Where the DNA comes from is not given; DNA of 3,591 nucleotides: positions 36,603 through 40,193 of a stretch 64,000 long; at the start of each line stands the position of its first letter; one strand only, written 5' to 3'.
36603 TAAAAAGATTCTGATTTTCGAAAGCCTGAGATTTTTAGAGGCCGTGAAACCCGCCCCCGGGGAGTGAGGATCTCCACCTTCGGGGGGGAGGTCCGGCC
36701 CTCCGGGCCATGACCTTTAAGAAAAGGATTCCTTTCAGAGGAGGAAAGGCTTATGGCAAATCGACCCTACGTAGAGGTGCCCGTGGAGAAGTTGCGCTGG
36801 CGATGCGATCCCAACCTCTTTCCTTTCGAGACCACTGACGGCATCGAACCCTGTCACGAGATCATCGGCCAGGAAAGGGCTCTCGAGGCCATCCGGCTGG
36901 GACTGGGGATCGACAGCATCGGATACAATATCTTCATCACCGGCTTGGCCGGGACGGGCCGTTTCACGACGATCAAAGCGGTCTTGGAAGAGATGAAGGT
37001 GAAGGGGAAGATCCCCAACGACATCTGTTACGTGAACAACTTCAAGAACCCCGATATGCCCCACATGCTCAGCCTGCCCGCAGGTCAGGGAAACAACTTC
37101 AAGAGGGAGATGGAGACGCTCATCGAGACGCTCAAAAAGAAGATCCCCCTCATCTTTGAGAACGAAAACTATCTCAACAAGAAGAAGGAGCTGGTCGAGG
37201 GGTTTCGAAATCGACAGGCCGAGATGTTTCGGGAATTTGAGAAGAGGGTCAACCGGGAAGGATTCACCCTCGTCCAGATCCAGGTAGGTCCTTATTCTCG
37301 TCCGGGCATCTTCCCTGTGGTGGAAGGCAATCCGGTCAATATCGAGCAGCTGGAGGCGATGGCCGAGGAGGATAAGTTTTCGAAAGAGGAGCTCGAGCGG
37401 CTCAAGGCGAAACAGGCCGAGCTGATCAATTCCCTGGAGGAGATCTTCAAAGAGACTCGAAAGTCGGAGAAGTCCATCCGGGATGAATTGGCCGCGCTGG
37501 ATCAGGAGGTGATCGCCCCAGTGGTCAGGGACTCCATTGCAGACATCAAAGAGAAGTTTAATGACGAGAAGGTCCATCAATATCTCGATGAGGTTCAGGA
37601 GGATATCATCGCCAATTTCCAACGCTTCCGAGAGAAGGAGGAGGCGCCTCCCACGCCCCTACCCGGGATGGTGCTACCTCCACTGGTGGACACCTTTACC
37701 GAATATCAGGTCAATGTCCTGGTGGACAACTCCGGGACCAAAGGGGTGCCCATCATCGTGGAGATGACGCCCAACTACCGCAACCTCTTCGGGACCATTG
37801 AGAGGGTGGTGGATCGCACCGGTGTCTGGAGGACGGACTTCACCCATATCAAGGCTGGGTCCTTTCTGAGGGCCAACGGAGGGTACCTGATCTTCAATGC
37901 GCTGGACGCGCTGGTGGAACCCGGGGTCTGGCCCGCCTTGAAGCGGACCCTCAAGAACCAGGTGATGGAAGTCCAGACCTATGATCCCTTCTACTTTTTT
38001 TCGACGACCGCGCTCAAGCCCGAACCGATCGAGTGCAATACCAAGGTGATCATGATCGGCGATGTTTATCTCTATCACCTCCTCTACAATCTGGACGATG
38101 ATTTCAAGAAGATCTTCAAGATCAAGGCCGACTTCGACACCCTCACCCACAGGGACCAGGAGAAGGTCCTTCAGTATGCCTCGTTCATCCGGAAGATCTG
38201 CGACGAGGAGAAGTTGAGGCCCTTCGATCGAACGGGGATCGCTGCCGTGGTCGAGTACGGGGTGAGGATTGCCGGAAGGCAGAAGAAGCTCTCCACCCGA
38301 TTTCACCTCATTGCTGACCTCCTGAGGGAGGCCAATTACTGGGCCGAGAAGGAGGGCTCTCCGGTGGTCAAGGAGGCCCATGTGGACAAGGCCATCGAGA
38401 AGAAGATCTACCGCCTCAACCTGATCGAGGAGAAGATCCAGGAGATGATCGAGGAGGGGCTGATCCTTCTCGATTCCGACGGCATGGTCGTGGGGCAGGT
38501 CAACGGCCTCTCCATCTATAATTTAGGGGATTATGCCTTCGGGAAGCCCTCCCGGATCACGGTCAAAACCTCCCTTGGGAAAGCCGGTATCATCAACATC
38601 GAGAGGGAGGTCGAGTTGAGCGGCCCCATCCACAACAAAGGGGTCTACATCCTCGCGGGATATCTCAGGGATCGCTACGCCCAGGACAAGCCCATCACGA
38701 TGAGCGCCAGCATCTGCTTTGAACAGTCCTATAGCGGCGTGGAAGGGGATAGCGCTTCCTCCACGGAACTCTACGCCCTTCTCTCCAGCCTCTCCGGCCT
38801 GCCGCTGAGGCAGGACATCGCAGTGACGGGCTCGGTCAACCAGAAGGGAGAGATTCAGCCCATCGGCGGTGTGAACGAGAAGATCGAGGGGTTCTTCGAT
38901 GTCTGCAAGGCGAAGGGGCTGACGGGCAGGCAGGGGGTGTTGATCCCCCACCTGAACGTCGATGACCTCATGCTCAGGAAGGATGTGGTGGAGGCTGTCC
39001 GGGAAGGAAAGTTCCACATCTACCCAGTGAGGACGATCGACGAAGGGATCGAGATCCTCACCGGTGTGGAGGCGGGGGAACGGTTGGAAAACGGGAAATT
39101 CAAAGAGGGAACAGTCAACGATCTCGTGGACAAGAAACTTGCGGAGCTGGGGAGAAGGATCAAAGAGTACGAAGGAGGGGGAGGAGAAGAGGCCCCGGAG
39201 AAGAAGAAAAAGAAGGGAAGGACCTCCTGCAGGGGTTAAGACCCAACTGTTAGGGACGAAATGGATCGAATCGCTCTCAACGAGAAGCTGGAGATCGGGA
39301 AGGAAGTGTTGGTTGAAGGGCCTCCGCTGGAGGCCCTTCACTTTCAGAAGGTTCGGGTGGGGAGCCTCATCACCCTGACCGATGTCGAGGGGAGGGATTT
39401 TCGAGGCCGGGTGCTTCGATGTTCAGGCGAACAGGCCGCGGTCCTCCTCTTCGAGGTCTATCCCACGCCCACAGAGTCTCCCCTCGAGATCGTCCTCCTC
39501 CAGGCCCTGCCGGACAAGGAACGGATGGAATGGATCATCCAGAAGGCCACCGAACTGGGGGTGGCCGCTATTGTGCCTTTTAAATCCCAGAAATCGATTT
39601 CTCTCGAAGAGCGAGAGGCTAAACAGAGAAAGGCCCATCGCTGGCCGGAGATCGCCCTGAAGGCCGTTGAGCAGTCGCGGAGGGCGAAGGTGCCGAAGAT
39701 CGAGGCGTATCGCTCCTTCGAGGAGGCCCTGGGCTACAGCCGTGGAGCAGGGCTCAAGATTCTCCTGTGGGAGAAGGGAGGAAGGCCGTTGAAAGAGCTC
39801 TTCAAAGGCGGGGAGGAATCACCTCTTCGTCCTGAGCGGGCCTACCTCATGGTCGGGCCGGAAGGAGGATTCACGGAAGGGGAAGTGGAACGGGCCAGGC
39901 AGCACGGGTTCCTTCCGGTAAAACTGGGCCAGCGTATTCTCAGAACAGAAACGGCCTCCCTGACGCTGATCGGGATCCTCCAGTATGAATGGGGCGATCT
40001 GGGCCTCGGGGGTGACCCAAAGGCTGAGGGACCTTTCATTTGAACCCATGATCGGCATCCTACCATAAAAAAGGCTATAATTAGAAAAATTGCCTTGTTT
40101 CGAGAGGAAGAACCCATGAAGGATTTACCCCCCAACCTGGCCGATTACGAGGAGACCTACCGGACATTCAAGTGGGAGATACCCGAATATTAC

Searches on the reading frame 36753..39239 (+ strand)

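Call 9: search_protein_families(library=pfam, proteins=[window:36753-39239:+], max_evalue=0.00001)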
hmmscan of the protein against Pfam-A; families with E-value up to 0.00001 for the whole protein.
window:36753-39239:+ (828 aa): 4 families
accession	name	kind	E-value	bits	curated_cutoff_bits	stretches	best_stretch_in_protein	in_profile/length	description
PF13654.12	AAA_32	-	8.4e-47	158.9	21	1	330-462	1-133/133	LonB-like, AAA domain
PF20436.4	LonB_AAA-LID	-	5.8e-28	97.2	22.4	1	490-554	1-65/65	Archaeal LonB, AAA+ ATPase LID domain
PF20437.3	LonC_helical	-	1.1e-15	57.7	24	1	90-123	1-34/34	Lon-like LonC helical domain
PF05362.19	Lon_C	-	2.5e-10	40.7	21.1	1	664-767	108-200/205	Lon protease (S16) C-terminal proteolytic domain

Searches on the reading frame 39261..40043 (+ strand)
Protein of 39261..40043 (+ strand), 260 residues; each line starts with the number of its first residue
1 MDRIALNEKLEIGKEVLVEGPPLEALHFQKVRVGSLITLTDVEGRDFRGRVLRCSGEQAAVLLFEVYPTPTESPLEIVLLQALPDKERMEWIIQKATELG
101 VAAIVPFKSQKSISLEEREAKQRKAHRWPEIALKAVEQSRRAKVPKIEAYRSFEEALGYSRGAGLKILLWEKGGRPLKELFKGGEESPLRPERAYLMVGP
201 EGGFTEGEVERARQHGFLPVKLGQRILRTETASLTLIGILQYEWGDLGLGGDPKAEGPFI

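Call 29: search_protein_families(library=pfam, proteins=[window:39261-40043:+], max_evalue=0.00001)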
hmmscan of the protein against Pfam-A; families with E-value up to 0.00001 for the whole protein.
window:39261-40043:+ (260 aa): 1 family
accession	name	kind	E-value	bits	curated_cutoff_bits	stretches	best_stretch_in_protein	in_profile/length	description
PF04452.19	Methyltrans_RNA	-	1.8e-49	167.9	23.9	1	72-241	2-165/165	RNA methyltransferase domain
